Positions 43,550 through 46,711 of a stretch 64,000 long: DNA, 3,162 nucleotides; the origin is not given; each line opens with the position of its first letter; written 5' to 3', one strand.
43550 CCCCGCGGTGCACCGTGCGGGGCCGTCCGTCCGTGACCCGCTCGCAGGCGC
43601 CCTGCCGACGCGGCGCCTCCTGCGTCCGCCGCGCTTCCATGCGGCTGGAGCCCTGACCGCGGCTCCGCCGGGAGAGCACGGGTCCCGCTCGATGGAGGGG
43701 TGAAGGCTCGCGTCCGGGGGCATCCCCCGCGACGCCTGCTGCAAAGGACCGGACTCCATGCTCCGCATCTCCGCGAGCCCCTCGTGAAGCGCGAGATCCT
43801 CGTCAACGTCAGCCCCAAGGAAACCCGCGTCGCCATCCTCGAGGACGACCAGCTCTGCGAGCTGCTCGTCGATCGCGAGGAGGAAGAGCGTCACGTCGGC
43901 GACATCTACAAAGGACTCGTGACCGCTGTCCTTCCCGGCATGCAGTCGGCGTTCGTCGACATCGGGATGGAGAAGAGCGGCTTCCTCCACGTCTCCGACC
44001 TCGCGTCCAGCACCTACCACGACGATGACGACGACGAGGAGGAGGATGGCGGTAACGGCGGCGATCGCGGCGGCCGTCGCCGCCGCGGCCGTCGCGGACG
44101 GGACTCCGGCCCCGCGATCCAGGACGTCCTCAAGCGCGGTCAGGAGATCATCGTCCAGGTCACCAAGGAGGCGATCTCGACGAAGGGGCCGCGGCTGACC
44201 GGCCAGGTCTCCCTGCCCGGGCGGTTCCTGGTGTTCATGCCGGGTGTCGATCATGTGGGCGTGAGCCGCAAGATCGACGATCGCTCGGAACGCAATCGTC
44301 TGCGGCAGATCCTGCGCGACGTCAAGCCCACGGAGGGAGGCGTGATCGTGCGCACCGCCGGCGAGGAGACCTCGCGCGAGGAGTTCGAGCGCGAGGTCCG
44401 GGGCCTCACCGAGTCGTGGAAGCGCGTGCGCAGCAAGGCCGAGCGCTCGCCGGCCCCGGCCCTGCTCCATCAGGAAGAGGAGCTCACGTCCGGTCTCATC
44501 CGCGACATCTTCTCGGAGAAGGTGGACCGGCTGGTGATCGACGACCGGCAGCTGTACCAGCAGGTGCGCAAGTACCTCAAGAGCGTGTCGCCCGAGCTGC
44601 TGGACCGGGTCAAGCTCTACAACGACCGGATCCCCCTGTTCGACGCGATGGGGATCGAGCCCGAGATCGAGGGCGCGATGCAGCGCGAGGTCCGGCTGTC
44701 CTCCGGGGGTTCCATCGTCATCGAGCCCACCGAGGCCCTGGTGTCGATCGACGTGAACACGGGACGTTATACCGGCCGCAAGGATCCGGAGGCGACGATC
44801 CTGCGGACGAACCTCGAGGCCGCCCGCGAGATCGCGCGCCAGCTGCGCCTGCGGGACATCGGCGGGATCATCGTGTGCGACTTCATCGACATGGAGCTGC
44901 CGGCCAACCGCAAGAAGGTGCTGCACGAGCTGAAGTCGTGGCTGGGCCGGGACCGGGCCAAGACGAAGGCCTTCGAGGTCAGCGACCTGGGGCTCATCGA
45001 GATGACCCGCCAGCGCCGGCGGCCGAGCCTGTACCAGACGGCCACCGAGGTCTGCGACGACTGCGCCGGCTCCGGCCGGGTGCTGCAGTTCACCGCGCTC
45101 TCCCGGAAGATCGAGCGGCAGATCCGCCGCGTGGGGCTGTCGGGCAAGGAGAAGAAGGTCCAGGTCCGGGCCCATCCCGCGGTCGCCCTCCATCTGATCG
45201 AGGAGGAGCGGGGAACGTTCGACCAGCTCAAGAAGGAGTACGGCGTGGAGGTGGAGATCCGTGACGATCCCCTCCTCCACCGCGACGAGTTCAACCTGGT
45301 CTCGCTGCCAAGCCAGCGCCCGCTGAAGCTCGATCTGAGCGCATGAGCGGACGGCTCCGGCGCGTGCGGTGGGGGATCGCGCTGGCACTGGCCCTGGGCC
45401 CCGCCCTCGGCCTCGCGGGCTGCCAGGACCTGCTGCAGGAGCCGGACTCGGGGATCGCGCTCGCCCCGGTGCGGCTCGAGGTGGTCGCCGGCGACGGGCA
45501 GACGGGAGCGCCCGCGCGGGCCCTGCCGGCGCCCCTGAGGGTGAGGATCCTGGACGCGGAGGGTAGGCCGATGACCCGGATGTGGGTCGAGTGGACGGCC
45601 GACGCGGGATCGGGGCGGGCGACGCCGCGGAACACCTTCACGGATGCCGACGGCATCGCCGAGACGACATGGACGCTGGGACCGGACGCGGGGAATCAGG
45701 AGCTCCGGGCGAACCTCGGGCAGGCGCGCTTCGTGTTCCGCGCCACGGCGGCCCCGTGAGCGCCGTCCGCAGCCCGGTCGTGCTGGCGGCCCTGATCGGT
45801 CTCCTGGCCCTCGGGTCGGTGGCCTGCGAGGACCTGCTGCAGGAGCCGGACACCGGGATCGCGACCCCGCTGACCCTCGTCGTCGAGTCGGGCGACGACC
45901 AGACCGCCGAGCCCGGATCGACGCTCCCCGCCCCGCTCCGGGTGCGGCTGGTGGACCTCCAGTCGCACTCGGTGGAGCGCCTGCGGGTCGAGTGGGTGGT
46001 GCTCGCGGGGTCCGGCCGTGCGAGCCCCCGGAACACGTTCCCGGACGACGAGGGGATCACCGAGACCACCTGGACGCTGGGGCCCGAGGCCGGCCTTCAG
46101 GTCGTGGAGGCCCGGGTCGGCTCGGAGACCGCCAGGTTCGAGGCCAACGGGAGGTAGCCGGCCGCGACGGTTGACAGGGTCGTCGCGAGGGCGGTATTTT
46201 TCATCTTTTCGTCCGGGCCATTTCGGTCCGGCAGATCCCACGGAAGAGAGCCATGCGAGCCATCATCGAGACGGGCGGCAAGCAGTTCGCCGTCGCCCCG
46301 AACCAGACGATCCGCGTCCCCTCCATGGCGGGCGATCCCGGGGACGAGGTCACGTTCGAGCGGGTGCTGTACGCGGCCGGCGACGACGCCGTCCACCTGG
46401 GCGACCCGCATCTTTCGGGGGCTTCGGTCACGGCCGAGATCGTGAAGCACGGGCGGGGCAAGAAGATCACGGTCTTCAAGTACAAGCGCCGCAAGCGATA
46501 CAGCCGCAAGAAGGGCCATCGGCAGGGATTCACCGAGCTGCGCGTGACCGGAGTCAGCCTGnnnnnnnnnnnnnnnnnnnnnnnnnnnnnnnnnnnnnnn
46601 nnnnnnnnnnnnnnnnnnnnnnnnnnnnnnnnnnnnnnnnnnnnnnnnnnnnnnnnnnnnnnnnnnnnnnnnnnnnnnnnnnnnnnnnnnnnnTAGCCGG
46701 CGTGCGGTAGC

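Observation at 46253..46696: Ribosomal protein bL21 carries a C-terminal classical C2H2 zinc-finger motif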

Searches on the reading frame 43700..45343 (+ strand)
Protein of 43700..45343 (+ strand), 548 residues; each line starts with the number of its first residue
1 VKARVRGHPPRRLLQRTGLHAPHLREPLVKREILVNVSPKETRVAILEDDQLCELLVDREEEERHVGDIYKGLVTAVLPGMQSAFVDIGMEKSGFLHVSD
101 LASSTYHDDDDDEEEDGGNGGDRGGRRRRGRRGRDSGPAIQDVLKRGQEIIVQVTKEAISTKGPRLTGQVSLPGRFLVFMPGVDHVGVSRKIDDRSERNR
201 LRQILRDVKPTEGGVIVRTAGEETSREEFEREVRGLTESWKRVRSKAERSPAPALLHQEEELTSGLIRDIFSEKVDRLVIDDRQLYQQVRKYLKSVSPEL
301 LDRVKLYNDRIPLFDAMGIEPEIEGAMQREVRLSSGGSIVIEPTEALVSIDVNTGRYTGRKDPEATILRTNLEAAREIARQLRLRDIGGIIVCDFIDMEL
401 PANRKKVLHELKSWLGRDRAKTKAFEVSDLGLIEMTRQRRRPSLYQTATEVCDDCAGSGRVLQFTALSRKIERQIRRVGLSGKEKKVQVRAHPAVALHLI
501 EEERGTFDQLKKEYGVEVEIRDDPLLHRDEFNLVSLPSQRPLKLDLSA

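Call 74: search_protein_families(library=pfam, proteins=[window:43700-45343:+], max_evalue=0.001)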
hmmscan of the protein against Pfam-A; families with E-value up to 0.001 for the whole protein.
window:43700-45343:+ (548 aa): 3 families
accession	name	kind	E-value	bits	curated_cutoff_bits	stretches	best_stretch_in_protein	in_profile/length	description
PF10150.14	RNase_E_G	-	7.2e-104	347.4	25.5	1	171-439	1-269/270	Ribonuclease E/G family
PF20833.2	RNase_E_G_Thio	-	3.6e-11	43.5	26.8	1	451-533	1-83/86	RNase E/G, Thioredoxin-like domain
PF00575.29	S1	-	7.5e-07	29.9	22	1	66-157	4-62/74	S1 RNA binding domain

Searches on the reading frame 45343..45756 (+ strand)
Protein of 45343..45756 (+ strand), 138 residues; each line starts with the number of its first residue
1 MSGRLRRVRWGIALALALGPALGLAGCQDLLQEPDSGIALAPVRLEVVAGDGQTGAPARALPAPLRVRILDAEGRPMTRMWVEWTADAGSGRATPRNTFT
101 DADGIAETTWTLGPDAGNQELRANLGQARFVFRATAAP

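Call 74: search_protein_families(library=pfam, proteins=[window:45343-45756:+], max_evalue=0.001)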
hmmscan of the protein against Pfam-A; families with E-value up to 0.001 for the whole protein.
seq(138 aa): 1 family
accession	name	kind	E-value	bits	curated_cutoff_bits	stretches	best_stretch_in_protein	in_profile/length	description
PF02369.22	Big_1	-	7.1e-07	29.7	34.9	1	64-111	20-67/93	Bacterial Ig-like domain (group 1)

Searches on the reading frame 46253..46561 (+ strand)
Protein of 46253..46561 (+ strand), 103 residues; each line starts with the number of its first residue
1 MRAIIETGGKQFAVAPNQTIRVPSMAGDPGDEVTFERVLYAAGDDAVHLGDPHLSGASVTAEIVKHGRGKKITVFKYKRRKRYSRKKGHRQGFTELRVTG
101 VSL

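Call 52: find_homologous_proteins(query=window:46253-46561:+, max_evalue=1e-10)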
Query seq(103 aa) (103 aa): 1525 proteins with E <= 1e-10 among 1537 candidates; the best 120 are listed.
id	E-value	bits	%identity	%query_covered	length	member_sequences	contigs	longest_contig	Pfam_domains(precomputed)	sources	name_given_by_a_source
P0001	2.4e-60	219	99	100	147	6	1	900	PF00829.27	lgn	-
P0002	3.4e-58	212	95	100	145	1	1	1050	PF00829.27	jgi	jgi:large subunit ribosomal protein L21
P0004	2.2e-57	209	94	100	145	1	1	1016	PF00829.27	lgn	-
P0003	8.5e-57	207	93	100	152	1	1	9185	PF00829.27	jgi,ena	-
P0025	1.9e-56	206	92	100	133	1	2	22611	PF00829.27,PF00096.33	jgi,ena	-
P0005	5.1e-56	205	92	100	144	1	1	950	PF00829.27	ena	-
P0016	5.1e-55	201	90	100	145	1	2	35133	PF00829.27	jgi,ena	jgi:large subunit ribosomal protein L21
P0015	5.9e-55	201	90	100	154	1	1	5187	PF00829.27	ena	-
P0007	7.4e-55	201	90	100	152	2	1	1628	PF00829.27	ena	-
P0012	1.4e-54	200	89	100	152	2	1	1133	PF00829.27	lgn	-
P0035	1.8e-54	200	89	100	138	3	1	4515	PF00829.27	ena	-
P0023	1.9e-54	200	90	100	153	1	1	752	PF00829.27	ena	-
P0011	2.2e-54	199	89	100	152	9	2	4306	PF00829.27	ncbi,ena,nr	ncbi:MAG TPA: 50S ribosomal protein L21 [Gemmatimonadota bacterium]|nr:50S ribosomal protein L21 [Ge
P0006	4.2e-54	199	89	100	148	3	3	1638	PF00829.27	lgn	-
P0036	4.5e-54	198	89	100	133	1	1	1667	PF00829.27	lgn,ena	-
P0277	1.5e-39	152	71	99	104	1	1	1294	PF00829.27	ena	-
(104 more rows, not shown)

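Call 55: find_encoding_contigs(protein=P0277, flank=1500, max_places=2)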
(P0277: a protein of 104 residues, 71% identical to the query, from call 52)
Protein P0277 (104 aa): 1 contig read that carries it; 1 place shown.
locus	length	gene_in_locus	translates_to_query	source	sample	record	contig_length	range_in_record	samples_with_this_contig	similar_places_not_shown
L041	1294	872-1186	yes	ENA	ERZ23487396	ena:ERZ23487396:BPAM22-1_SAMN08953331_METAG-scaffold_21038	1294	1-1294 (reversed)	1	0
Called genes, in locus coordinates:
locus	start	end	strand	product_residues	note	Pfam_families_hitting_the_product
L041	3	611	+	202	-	?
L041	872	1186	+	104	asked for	PF00829:Ribosomal_L21p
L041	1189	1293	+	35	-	?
